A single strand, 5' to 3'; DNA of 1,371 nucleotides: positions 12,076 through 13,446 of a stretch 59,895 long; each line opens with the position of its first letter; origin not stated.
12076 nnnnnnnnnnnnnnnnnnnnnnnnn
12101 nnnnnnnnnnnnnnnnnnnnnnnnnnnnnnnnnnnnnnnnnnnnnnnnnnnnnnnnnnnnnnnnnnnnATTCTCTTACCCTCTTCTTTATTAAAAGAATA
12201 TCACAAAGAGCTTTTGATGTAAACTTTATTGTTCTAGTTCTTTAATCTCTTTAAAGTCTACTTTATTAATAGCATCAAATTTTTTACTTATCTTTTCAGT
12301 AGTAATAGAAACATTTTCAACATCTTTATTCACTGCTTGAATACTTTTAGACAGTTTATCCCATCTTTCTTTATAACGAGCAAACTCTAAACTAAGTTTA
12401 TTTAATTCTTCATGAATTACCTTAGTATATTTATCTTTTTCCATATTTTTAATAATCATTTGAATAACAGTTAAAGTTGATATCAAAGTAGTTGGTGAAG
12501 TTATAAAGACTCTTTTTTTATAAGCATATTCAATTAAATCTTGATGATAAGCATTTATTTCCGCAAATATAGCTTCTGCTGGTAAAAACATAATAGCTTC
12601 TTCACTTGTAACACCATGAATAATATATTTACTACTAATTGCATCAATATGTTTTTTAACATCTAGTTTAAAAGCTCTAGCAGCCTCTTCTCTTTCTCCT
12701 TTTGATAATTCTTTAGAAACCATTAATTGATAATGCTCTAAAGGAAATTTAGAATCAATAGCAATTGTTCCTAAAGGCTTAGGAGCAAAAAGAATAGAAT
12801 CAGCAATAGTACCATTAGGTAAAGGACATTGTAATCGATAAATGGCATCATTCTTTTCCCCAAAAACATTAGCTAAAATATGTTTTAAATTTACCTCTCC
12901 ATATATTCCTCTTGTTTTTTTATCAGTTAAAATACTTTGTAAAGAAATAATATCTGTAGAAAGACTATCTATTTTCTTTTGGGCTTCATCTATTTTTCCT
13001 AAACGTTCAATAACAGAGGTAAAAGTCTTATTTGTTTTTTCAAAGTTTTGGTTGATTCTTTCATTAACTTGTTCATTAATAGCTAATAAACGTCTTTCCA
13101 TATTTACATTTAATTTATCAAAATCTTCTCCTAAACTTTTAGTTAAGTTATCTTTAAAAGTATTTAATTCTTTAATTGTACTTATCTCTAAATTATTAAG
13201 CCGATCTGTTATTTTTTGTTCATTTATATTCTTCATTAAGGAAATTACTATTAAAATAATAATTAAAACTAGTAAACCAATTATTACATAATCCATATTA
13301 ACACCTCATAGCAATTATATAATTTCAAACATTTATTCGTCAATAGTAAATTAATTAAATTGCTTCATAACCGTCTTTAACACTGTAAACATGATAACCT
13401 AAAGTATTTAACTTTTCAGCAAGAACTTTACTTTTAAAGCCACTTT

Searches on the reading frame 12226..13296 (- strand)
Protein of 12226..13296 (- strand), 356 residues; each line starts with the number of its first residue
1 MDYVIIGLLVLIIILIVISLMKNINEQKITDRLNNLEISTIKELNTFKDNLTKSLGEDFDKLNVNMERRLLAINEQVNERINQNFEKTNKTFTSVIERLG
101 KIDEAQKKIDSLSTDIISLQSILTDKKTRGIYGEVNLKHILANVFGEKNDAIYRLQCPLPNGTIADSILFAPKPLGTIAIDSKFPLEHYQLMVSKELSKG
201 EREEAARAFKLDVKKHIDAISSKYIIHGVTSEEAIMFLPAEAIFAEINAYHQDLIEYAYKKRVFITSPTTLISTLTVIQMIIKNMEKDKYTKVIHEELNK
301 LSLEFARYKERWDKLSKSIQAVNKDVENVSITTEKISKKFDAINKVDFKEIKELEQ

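Call 46: search_protein_families(library=ncbifam, proteins=[window:12226-13296:-], max_evalue=0.01)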
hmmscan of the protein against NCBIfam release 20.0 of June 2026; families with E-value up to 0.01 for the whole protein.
window:12226-13296:- (356 aa): 2 families
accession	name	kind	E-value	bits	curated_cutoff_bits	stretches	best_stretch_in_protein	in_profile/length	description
NF007686.0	PRK10361.1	equivalog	1.6e-09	37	810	1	26-337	108-411/475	DNA recombination protein RmuC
NF047515.1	SpiroCoCo_C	equivalog_domain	0.0014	17.9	125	0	49-123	34-106/313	SpiroCoCo family coiled-coil protein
